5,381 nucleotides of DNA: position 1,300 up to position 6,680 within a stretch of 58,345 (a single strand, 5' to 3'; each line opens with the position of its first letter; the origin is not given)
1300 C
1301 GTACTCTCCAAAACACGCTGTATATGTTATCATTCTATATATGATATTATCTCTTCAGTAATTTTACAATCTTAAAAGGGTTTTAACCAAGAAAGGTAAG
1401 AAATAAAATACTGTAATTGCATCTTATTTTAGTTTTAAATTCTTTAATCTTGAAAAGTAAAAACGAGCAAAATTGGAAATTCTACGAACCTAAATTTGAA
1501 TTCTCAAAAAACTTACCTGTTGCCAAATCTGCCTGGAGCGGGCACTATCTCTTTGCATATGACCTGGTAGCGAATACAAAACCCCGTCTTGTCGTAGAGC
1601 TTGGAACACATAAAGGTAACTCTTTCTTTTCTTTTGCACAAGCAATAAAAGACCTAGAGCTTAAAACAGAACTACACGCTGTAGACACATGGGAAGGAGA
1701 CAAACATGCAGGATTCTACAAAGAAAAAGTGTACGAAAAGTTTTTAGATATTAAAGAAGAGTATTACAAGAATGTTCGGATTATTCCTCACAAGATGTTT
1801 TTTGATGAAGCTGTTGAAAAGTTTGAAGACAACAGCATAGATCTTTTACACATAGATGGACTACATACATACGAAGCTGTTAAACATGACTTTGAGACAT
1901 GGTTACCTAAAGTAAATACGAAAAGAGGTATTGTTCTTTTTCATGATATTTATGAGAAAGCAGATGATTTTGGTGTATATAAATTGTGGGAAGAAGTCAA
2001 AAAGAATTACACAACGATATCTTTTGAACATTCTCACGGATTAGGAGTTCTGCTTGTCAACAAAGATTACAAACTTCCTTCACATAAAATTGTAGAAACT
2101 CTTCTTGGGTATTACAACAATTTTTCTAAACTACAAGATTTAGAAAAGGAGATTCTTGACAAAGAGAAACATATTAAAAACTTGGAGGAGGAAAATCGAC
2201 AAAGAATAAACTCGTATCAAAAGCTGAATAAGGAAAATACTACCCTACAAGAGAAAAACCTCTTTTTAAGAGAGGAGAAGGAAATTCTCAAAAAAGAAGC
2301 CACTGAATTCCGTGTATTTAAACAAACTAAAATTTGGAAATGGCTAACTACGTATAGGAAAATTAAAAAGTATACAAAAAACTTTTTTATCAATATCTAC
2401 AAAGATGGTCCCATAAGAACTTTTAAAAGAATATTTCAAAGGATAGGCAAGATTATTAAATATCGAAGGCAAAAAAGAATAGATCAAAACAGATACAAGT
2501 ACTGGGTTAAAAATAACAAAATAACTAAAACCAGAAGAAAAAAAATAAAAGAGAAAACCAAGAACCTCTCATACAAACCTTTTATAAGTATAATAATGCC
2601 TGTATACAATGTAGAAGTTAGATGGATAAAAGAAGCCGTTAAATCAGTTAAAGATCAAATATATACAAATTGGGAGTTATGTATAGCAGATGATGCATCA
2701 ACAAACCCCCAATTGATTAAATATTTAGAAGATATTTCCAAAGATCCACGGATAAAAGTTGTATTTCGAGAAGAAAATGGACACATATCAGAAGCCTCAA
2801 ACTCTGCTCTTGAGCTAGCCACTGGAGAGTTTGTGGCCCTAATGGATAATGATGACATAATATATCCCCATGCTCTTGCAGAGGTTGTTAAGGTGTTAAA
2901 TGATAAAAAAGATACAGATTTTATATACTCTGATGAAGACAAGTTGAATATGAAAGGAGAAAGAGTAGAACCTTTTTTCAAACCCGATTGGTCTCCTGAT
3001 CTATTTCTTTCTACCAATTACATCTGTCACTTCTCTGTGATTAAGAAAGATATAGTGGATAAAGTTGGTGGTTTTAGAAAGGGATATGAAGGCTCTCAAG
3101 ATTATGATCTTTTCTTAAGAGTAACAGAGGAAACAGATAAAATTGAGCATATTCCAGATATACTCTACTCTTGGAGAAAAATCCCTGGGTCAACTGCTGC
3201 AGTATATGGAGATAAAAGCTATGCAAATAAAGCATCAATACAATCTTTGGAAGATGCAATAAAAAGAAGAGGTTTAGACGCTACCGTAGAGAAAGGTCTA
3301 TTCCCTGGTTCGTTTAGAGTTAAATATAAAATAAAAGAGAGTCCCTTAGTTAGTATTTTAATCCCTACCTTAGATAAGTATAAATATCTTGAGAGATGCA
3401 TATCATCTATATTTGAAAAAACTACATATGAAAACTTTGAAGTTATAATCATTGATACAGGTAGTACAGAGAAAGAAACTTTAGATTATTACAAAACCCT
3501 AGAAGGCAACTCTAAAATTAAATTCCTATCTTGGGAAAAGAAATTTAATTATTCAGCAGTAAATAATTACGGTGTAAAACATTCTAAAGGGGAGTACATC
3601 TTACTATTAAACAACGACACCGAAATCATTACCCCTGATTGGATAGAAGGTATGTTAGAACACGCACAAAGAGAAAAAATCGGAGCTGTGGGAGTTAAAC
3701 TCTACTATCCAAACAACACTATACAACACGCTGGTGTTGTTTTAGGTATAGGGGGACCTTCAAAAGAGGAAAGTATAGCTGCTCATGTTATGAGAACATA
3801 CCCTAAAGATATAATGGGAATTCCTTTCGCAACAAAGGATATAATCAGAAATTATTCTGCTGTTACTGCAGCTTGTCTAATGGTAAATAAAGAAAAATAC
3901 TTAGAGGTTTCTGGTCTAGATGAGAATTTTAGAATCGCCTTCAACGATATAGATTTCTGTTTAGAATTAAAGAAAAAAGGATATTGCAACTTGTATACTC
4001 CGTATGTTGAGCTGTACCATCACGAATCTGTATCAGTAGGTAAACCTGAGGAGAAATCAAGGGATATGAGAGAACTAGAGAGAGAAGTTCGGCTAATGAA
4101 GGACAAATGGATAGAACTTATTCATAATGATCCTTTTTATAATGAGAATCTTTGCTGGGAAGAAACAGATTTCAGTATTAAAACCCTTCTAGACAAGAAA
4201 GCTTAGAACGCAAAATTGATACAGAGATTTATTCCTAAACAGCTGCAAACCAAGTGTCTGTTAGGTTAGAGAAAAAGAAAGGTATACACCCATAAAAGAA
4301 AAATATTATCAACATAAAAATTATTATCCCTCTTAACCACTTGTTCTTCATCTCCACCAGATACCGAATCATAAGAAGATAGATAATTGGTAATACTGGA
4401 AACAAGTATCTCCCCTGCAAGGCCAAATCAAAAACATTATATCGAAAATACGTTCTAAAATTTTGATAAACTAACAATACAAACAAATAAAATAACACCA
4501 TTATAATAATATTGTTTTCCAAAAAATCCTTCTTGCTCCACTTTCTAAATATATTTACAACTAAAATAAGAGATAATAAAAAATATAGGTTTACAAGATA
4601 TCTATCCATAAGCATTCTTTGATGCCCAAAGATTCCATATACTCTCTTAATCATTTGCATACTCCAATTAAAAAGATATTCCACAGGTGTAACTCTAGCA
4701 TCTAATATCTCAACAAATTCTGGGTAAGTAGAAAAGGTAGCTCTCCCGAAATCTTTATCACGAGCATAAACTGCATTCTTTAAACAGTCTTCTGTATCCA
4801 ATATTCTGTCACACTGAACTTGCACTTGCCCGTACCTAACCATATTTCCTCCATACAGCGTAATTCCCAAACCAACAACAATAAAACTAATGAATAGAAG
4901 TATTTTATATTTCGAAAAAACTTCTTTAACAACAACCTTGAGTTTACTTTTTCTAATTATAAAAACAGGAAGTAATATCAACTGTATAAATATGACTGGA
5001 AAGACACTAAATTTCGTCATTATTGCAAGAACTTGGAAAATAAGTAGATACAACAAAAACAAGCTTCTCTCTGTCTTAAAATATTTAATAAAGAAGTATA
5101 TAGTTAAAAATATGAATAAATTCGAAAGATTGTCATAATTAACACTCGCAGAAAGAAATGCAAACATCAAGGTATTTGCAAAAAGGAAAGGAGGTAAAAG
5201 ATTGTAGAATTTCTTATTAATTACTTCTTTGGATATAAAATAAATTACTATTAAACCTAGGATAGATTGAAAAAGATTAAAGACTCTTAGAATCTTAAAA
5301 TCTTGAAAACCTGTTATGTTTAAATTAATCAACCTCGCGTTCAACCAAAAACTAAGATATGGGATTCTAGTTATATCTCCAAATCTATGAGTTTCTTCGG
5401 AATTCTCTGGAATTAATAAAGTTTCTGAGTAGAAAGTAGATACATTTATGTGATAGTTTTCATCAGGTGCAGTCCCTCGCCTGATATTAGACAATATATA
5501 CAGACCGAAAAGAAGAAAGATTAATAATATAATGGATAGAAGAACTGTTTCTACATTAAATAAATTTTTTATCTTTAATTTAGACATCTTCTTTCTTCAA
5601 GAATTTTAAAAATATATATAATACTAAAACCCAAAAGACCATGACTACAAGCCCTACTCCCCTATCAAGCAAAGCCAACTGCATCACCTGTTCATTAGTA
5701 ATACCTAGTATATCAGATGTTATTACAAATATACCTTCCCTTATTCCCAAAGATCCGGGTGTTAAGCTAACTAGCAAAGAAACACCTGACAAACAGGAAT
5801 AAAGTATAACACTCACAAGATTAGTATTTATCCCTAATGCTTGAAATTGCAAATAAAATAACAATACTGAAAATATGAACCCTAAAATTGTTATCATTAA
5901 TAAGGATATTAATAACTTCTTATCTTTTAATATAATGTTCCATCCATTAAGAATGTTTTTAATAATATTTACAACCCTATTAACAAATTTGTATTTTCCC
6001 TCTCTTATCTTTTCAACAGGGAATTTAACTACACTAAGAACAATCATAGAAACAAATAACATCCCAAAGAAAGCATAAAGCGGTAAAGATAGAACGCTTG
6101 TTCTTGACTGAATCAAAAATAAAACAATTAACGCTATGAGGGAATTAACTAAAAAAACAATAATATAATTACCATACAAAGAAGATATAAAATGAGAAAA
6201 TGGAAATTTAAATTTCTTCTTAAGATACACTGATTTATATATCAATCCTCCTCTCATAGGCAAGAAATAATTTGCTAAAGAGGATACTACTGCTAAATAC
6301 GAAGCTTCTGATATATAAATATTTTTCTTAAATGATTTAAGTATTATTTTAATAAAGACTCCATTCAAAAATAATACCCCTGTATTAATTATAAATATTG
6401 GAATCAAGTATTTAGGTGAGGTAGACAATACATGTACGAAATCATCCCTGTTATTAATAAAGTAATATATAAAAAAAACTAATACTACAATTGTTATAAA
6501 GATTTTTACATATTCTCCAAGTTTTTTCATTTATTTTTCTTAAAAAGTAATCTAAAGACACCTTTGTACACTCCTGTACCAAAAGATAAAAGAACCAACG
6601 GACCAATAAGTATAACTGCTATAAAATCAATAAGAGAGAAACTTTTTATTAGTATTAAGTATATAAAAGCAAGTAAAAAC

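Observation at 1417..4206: Methyltransferase / coiled-coil / GT2 / GT2 fusion: candidate glycan polymerase-terminator with a built-in ruler, using a non-ATG start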

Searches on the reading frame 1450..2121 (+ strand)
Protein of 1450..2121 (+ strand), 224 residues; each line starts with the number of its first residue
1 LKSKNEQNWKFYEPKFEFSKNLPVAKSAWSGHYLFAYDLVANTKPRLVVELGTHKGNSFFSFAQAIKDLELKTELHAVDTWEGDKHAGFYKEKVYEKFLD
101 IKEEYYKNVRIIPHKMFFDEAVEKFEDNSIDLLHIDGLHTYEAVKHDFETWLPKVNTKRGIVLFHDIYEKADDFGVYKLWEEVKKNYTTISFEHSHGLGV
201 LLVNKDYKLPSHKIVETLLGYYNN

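Call 33: search_solved_structures(query=A3, max_evalue=1, show_alignments=2)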
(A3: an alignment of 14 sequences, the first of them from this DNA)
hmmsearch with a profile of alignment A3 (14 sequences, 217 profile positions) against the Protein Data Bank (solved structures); distinct sequences matched with E-value up to 1: 4.
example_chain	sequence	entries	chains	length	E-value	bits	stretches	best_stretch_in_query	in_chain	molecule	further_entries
6g7d_A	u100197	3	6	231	0.0001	25.3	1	126-168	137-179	Methyltransferase domain protein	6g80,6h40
2bm8_A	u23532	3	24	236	0.019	17.9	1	31-73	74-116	CEPHALOSPORIN HYDROXYLASE CMCI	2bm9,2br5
2br3_A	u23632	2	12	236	0.019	17.8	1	31-73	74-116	CEPHALOSPORIN HYDROXYLASE CMCI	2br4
3r3h_A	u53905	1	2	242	0.099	15.5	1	26-65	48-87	O-methyltransferase, SAM-dependent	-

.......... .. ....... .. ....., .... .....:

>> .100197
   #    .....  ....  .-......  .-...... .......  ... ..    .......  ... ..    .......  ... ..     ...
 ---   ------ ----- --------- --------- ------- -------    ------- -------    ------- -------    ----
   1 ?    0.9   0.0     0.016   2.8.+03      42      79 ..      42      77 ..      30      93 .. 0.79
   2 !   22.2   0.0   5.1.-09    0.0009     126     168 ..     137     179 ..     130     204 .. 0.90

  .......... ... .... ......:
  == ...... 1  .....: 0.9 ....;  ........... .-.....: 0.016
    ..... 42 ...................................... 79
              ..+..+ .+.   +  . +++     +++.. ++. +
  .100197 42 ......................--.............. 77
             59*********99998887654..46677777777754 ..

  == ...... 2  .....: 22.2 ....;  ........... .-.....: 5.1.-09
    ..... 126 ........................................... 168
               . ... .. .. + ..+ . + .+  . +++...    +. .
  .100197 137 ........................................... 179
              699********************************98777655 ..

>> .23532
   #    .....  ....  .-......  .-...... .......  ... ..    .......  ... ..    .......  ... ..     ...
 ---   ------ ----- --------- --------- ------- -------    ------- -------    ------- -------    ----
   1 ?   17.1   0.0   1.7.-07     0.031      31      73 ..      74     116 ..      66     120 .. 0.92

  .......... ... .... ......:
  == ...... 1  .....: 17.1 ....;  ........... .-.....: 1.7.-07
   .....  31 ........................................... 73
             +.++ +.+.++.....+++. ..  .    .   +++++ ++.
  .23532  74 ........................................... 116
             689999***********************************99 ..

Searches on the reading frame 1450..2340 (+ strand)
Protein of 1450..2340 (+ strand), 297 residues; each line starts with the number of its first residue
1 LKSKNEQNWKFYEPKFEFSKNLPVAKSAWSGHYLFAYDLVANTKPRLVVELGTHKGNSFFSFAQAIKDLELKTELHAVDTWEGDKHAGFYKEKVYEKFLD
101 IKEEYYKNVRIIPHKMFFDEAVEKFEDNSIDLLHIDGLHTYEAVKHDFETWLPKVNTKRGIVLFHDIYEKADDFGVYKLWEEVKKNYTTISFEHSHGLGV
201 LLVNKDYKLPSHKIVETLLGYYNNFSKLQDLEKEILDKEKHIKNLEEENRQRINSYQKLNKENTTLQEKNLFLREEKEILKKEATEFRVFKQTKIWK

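Call 45: predict_structure(alignment_id=A4)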
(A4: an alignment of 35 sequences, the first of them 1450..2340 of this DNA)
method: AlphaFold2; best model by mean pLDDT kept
length: 297 residues; sequences in the alignment: 35
mean_pLDDT: 90.3   pTM: 0.79
mean pLDDT of the five models: 90.3, 89.6, 88.9, 88.1, 88.0
residues with pLDDT >= 90: 211; 70-90: 66; 50-70: 15; < 50: 5
segments of 3 or more residues with pLDDT < 50: 1-5
pLDDT, mean of each block of 10 residues (from residue 1): 58 93 77 92 97 93 98 97 70 90 97 96 98 90 96 97 93 90 95 91 83 84 87 90 95 95 96 96 92 79
secondary structure, 60 per line:
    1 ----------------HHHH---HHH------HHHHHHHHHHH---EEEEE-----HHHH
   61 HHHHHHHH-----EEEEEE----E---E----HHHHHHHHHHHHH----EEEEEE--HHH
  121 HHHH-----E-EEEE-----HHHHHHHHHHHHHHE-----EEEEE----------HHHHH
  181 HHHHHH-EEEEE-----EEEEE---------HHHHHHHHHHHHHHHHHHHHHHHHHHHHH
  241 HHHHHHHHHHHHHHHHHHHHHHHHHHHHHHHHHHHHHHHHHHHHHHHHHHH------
elements in order: H17-20 H33-43 E47-51 H57-68 E74-79 H93-105 E110-115 H118-124 E132-135 H141-154 E161-165 H176-186 E188-192 E198-202 H212-291

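Call 48: fold_search(model_id=the predicted structure, library=pdb)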
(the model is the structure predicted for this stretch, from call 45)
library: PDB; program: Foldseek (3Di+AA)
matches with E <= 10: 1713; with E <= 0.001: 405
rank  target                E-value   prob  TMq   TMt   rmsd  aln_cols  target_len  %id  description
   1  6g80_M                2.0e-10  1.00  0.50  0.66   5.1       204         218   16  Structure of Mycobacterium hassiacum MeT1 from orthorhombic crystals. (released 2019-01-16)
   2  6g80_A                3.8e-10  1.00  0.51  0.70   4.4       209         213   17  Structure of Mycobacterium hassiacum MeT1 from orthorhombic crystals. (released 2019-01-16)
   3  6g7d                  5.8e-10  1.00  0.48  0.64   5.0       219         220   15  Structure of MeT1 from Mycobacterium hassiacum in complex with SAM and glycerol. (released 2019-01-16)
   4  6g80_C                9.3e-10  1.00  0.50  0.67   4.5       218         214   16  Structure of Mycobacterium hassiacum MeT1 from orthorhombic crystals. (released 2019-01-16)
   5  6g80_B                1.5e-09  1.00  0.50  0.64   5.9       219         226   15  Structure of Mycobacterium hassiacum MeT1 from orthorhombic crystals. (released 2019-01-16)
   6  8k1f_C                3.9e-09  1.00  0.49  0.71   3.4       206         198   18  Crystal Structure of TrmR from Fusobacterium nucleatum (released 2023-08-02)
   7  8z8p_B                8.4e-09  1.00  0.49  0.59   3.9       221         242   15  norbelladine 4'-O-methyltransferase S52M variant complexed with Mg and SAH (released 2024-08-07)
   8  8c9v                  8.9e-09  1.00  0.47  0.71   4.4       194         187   15  O-methyltransferase from Desulfuromonas acetoxidans (released 2023-04-05)
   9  8xe5_D                8.9e-09  1.00  0.48  0.59   3.9       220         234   17  norbelladine 4'-O-methyltransferase complexed with Mg, SAH, and 3,4-dihydroxybenzaldehyde (released 2024-08-07)
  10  8z8p_D                9.4e-09  1.00  0.48  0.58   3.9       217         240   15  norbelladine 4'-O-methyltransferase S52M variant complexed with Mg and SAH (released 2024-08-07)
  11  8xe3_A                9.4e-09  1.00  0.47  0.58   3.9       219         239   15  norbelladine 4'-O-methyltransferase complexed with Mg and SAH (released 2024-08-07)
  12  8xe4_A                1.3e-08  1.00  0.49  0.58   4.0       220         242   15  norbelladine 4'-O-methyltransferase complexed with Mg, SAH, and norbelladine (released 2024-08-07)
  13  8zfw_A                1.4e-08  1.00  0.49  0.60   4.0       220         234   15  norbelladine 4'-O-methyltransferase S52T Y186F complexed with Mg and SAH (released 2024-08-07)
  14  8uke_E                1.4e-08  1.00  0.48  0.61   4.2       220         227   14  Crystal Structure of Norbelladine O-methyltransferase variant in complex with SAH (released 2024-03-20)
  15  8xe0_A                1.5e-08  1.00  0.46  0.57   8.9       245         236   11  O-methyltransferase from Lycoris longituba M52W variant complexed with Mg, SAH, and 3,4-dihydroxybenzaldehyde (released 2024-08-07)
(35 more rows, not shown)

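Call 56: search_protein_representatives(protein=window:1450-2340:+)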
Query: 297 residues. Proteins with E-value up to 0.001 (for the whole library): 13050; up to 1e-10: 4609; up to 1e-30: 3196. The best 150 are listed.
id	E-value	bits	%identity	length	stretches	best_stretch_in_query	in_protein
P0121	1.0e-95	336.7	55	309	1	2-296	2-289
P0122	3.0e-86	305.6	61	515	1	8-227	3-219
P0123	6.8e-77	274.9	54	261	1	7-227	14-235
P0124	2.6e-75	269.7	45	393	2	24-204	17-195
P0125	4.3e-75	269.0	49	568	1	7-296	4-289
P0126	6.6e-75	268.3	52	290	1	8-297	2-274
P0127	1.0e-74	267.8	55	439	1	8-254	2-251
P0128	3.6e-74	265.9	52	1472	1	8-281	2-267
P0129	4.5e-74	265.6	48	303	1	9-297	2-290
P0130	2.3e-73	263.3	50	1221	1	8-271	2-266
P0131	7.9e-73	261.5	59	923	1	8-218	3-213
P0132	8.8e-72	258.1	45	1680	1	7-281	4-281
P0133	1.3e-71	257.5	47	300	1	8-267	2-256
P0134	8.8e-71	254.8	48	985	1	8-278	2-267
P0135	9.6e-71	254.7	52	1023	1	8-253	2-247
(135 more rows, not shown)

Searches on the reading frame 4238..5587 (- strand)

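Call 7: search_protein_families(library=pfam, proteins=[window:4238-5587:-], max_evalue=0.001)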
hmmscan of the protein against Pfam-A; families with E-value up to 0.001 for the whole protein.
window:4238-5587:- (450 aa): 2 families
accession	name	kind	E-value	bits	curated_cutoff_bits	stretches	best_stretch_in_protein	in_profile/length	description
PF13231.12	PMT_2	-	1.6e-06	28.9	26.1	1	78-227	5-145/160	Dolichyl-phosphate-mannose-protein mannosyltransferase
PF02366.24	PMT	-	2.7e-05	24.3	22.7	1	98-246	83-234/245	Dolichyl-phosphate-mannose-protein mannosyltransferase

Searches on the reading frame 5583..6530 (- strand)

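Call 7: search_protein_families(library=pfam, proteins=[window:5583-6530:-], max_evalue=0.001)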
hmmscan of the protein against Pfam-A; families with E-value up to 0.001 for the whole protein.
window:5583-6530:- (316 aa): 1 family
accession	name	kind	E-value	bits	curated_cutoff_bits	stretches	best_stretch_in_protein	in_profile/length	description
PF03706.18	LPG_synthase_TM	-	2.4e-32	113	33.4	1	10-298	5-299/302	Lysylphosphatidylglycerol synthase TM region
